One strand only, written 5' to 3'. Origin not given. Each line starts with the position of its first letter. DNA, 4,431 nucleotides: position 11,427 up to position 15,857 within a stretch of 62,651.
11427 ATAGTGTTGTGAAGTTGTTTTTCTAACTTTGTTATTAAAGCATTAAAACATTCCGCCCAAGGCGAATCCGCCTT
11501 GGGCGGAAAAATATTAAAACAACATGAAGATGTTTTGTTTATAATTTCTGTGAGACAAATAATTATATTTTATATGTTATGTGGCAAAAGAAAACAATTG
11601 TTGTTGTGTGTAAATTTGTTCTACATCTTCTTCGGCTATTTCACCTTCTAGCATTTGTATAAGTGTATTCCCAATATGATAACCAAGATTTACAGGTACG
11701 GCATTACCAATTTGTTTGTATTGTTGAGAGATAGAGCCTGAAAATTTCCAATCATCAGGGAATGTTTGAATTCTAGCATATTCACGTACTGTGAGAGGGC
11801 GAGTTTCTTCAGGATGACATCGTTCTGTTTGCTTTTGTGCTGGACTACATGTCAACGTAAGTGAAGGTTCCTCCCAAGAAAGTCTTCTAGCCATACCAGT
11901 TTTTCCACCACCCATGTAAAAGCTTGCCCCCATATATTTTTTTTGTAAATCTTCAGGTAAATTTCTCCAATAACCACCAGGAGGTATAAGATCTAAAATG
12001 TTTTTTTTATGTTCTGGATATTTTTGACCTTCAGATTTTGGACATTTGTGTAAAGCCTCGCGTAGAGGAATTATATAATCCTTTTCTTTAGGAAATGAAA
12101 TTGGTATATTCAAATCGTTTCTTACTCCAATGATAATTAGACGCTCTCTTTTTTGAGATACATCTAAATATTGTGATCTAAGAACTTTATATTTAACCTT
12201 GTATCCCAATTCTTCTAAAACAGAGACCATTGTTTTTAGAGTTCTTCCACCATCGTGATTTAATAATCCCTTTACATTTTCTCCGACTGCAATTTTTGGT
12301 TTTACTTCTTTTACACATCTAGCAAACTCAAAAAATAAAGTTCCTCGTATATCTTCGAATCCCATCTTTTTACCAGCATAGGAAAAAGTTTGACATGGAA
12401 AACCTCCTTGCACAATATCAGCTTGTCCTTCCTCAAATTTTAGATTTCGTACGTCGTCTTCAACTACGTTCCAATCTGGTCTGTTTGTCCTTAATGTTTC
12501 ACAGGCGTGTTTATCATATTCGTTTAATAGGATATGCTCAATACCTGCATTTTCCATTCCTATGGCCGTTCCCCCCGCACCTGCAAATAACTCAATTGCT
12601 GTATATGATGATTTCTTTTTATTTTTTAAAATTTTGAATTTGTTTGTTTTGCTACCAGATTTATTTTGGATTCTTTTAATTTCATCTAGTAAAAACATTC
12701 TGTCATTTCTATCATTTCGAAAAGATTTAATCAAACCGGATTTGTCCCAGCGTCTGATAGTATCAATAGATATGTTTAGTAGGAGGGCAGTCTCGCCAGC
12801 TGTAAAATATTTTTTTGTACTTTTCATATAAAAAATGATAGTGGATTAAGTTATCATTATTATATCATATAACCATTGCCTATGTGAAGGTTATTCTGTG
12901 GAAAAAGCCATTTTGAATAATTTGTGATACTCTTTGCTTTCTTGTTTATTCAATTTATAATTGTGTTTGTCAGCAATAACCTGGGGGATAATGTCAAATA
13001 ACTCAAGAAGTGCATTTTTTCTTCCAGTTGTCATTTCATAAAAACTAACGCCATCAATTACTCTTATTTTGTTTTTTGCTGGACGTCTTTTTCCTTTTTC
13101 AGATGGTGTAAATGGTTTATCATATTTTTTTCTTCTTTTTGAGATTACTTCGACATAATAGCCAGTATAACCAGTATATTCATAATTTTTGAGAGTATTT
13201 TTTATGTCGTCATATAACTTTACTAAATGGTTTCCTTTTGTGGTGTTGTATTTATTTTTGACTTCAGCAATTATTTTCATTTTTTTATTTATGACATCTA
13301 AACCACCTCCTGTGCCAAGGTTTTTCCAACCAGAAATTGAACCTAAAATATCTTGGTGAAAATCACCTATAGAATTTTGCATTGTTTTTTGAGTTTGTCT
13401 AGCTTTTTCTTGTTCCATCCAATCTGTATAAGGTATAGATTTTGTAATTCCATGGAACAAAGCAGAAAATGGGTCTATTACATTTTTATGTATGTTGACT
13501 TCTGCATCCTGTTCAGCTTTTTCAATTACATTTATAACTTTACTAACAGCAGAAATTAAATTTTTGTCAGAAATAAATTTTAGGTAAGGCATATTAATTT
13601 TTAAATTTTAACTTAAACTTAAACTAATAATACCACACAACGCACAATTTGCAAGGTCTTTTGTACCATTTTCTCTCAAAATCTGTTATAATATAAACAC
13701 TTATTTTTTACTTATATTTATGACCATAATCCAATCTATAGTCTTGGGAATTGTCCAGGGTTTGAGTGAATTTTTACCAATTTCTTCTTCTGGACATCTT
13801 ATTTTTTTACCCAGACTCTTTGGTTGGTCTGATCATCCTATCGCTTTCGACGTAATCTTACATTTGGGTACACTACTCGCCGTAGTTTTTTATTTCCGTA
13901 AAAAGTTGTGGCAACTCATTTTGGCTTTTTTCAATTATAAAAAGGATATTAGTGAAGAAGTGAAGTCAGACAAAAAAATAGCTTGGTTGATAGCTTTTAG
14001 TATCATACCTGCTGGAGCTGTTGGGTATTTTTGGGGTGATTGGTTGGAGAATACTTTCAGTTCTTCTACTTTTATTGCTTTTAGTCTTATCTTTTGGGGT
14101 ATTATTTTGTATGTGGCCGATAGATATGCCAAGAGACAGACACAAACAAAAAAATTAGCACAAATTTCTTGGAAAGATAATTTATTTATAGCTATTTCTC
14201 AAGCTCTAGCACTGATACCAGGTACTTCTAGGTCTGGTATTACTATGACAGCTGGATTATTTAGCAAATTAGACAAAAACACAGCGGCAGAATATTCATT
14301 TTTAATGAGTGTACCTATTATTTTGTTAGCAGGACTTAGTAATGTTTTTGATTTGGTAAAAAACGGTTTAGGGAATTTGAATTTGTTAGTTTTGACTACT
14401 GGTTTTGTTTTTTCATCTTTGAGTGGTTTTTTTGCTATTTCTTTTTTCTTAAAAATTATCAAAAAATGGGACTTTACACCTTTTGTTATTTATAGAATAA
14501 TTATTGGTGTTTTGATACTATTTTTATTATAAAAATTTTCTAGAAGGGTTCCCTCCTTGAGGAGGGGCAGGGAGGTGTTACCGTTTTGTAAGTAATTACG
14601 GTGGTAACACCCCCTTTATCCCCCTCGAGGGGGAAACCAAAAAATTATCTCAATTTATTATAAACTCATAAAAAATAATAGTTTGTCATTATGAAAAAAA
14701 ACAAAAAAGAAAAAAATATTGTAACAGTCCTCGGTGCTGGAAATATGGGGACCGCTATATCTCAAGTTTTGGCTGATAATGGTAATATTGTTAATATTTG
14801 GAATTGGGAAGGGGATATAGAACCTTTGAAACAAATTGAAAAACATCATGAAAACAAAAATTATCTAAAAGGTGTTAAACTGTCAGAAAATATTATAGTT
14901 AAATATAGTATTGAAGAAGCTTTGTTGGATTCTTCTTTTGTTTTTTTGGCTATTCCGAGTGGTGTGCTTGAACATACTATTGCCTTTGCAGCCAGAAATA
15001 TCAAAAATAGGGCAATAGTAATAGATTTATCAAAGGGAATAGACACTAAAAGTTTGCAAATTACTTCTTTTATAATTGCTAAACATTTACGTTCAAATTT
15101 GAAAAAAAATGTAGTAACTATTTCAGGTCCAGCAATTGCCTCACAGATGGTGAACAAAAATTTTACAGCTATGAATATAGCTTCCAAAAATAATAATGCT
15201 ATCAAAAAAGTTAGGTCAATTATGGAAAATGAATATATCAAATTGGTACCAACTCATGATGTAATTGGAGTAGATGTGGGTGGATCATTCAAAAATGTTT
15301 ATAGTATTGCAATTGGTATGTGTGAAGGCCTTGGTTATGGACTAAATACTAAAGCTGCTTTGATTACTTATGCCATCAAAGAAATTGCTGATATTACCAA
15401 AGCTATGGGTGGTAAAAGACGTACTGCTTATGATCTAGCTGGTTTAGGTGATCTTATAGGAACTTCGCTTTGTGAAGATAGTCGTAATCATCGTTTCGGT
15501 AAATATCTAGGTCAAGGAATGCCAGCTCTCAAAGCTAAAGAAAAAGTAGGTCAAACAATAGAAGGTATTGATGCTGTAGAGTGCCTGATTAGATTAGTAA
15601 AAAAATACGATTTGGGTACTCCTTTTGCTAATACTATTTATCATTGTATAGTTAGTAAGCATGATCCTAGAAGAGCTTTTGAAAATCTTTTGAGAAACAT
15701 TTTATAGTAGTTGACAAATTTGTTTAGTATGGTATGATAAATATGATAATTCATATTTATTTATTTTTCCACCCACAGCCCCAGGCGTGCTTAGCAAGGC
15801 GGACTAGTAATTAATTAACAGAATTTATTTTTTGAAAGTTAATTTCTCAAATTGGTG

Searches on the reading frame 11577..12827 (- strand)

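Call 92: search_protein_families(library=pfam, proteins=[window:11577-12827:-], max_evalue=0.001)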
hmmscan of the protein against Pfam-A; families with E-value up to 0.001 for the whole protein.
window:11577-12827:- (416 aa): 4 families
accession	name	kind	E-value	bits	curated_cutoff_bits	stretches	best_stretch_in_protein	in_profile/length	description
PF00145.23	DNA_methylase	-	8.2e-85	285.5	22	1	76-390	2-323/324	C-5 cytosine-specific DNA methylase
PF00376.29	MerR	-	8.5e-07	29.1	28.2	1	9-44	1-37/38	MerR family regulatory protein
PF13411.12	MerR_1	-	5e-05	23.8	21.6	1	8-54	1-47/69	MerR HTH family regulatory protein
PF12728.13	HTH_17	-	5.8e-05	23.7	27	1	7-55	1-48/51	Helix-turn-helix domain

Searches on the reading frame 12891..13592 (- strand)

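Call 92: search_protein_families(library=pfam, proteins=[window:12891-13592:-], max_evalue=0.001)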
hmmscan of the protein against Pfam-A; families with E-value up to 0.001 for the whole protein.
window:12891-13592:- (233 aa): 1 family
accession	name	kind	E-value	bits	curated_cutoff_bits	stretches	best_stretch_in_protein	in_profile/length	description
PF09553.16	RE_Eco47II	-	6.1e-54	183.1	25.9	1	4-208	1-199/202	Eco47II restriction endonuclease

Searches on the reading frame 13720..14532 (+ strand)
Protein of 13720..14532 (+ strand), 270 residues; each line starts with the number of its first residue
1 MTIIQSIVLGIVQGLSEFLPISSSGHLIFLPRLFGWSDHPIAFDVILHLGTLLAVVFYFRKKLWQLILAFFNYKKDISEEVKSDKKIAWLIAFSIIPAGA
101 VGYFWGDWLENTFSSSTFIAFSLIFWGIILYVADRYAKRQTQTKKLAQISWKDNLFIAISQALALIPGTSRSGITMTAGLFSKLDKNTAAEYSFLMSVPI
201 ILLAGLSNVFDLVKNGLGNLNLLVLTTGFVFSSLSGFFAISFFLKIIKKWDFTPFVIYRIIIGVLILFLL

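Call 92: search_protein_families(library=pfam, proteins=[window:13720-14532:+], max_evalue=0.001)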
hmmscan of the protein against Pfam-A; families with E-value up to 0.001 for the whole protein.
window:13720-14532:+ (270 aa): 1 family
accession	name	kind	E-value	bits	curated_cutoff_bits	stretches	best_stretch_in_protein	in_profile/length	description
PF02673.24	BacA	-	1.9e-80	270.7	33.4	1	7-265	2-257/257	Bacitracin resistance protein BacA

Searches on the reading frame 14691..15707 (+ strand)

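Call 92: search_protein_families(library=pfam, proteins=[window:14691-15707:+], max_evalue=0.001)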
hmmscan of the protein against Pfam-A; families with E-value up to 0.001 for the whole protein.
window:14691-15707:+ (338 aa): 6 families
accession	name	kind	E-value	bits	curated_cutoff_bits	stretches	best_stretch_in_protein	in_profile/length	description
PF07479.19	NAD_Gly3P_dh_C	-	2.2e-42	145.1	25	1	190-330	1-141/142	NAD-dependent glycerol-3-phosphate dehydrogenase C-terminus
PF01210.29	NAD_Gly3P_dh_N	-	6.4e-36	124.2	23.1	1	11-170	2-157/158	NAD-dependent glycerol-3-phosphate dehydrogenase N-terminus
PF20618.3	GPD_NAD_C_bact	-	2.2e-13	50.9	27.6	1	250-315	1-65/66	Bacterial GPD, NAD-dependent C-terminal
PF03807.23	F420_oxidored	-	2.1e-06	28.7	21.6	1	11-115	2-93/94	NADP oxidoreductase coenzyme F420-dependent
PF03446.21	NAD_binding_2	-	9.7e-05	22.9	21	1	11-115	2-94/161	NAD binding domain of 6-phosphogluconate dehydrogenase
PF02153.23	PDH_N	-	0.00068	19.6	26.5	0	76-114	41-79/154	Prephenate dehydrogenase, nucleotide-binding domain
